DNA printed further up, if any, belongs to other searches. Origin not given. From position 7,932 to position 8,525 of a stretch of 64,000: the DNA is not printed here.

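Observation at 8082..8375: Exosortase substrate whose mature portion is only ~20-25 residues of cationic amphipathic peptide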

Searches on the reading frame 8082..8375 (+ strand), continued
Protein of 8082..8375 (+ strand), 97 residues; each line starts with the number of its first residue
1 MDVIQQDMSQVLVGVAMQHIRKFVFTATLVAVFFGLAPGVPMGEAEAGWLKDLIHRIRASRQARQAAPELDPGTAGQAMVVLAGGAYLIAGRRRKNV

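Call 72: search_protein_families(library=ncbifam, proteins=[L073:3277-4692:+, L074:2739-4397:+, L075:780-2390:+, L076:2861-3031:+], max_evalue=0.01)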
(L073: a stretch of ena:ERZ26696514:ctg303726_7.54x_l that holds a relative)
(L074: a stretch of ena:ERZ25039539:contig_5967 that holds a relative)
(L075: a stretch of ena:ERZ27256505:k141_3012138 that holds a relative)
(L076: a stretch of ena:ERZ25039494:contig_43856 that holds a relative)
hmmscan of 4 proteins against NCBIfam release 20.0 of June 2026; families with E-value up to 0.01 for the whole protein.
L073:3277-4692:+ (472 aa): 0 families

L074:2739-4397:+ (553 aa): 9 families
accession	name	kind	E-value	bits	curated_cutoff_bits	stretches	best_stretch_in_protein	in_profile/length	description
TIGR04162.1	exo_VPEID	exception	1.2e-71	242.3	150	1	72-552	44-515/516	exosortase E/protease, VPEID-CTERM system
TIGR03008.1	pepcterm_CAAX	equivalog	5.2e-36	124.6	81.05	1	359-552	21-221/222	CAAX prenyl protease-related protein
TIGR04178.1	exo_archaeo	signature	1.3e-13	51.1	23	1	232-324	1-90/97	exosortase/archaeosortase family protein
NF033192.3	CPBP_JDVT_MrtJ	equivalog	9.1e-09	35.9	75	1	455-541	5-96/98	JDVT-CTERM system glutamic-type intramembrane protease MrtJ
NF040914.1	Mrt_core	domain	2.7e-07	30.6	100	1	453-540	6-101/108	myxosortase family intramembrane protease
NF046081.1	exosort_XrtX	exception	3.9e-06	26.9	170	1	196-303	35-138/168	exosortase X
TIGR03762.1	archaeo_artC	exception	0.00028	20.8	100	1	219-321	168-267/274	archaeosortase C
TIGR03109.2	exosort_XrtA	exception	0.0014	18.1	208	1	73-327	5-258/261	exosortase A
TIGR04152.1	exosort_VPLPA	exception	0.0062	15.7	400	0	74-318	16-232/486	VPLPA-CTERM-specific exosortase XrtD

L075:780-2390:+ (537 aa): 12 families
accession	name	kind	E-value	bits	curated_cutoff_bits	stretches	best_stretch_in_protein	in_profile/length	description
TIGR04162.1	exo_VPEID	exception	2.6e-65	221.4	150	1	97-534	78-513/516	exosortase E/protease, VPEID-CTERM system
TIGR03008.1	pepcterm_CAAX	equivalog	1.1e-41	143.2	81.05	1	350-537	29-222/222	CAAX prenyl protease-related protein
TIGR04178.1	exo_archaeo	signature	4.7e-14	52.4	23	1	219-312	2-92/97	exosortase/archaeosortase family protein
NF041647.1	ABC_perm_CPBP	equivalog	1.7e-09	37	435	1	341-525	434-631/636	ABC transporter permease subunit/CPBP intramembrane protease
TIGR03762.1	archaeo_artC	exception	4.1e-08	33.4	100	1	214-307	177-267/274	archaeosortase C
NF033192.3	CPBP_JDVT_MrtJ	equivalog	3.1e-07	31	75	1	438-524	5-95/98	JDVT-CTERM system glutamic-type intramembrane protease MrtJ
NF040914.1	Mrt_core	domain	6e-07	29.5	100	1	434-526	4-103/108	myxosortase family intramembrane protease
TIGR03763.1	cyanoexo_CrtA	exception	4e-06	26.5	150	1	204-306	151-253/260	cyanoexosortase A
TIGR04177.1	exosort_XrtH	exception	4.6e-06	26.7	86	1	175-280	23-122/158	exosortase H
NF046081.1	exosort_XrtX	exception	9.6e-06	25.6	170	1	215-279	70-128/168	exosortase X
TIGR04152.1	exosort_VPLPA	exception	2.9e-05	23.3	400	1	223-311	153-239/486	VPLPA-CTERM-specific exosortase XrtD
NF040674.1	CPBP_fam_MrtP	equivalog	6.3e-05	22.6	250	1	418-525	233-347/354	myxosortase MrtP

L076:2861-3031:+ (57 aa): 0 families
